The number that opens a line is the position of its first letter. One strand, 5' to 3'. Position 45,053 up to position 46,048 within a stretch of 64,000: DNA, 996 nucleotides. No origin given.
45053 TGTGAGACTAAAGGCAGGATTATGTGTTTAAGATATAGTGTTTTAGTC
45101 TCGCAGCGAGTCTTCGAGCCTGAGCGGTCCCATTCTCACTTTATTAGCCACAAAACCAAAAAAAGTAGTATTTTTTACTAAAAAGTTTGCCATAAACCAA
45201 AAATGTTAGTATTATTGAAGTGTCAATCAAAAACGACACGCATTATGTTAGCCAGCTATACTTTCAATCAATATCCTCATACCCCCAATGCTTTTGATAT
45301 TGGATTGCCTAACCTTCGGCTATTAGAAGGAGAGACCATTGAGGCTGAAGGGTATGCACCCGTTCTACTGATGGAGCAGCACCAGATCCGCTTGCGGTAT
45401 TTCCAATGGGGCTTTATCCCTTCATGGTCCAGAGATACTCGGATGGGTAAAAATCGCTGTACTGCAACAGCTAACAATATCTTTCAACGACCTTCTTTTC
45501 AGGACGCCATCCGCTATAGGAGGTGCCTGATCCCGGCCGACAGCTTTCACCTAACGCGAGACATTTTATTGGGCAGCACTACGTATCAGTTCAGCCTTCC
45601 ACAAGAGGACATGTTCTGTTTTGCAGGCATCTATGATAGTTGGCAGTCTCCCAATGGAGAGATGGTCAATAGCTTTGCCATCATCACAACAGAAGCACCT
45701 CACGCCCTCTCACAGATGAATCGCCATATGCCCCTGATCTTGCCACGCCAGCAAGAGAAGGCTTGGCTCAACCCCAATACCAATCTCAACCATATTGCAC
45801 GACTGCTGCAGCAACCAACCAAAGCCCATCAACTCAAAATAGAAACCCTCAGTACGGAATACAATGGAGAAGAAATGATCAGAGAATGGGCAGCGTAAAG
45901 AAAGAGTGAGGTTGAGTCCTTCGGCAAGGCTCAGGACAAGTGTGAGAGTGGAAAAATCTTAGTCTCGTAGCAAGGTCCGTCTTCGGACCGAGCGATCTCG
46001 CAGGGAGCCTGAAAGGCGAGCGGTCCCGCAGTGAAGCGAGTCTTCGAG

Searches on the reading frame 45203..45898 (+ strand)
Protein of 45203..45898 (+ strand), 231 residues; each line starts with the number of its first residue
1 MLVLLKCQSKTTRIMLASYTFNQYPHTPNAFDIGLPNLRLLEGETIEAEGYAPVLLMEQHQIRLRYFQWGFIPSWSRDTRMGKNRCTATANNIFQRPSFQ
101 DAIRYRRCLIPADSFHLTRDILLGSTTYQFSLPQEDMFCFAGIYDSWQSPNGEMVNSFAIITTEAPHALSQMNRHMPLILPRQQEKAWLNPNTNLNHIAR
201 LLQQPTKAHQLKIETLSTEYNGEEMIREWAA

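Call 98: search_protein_families(library=pfam, proteins=[window:45203-45898:+], max_evalue=0.00001)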
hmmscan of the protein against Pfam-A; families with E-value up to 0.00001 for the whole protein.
window:45203-45898:+ (231 aa): 1 family
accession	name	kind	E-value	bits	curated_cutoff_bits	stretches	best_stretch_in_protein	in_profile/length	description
PF02586.19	SRAP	-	3.1e-38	131.9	27.1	1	52-219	41-210/214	SOS response associated peptidase (SRAP)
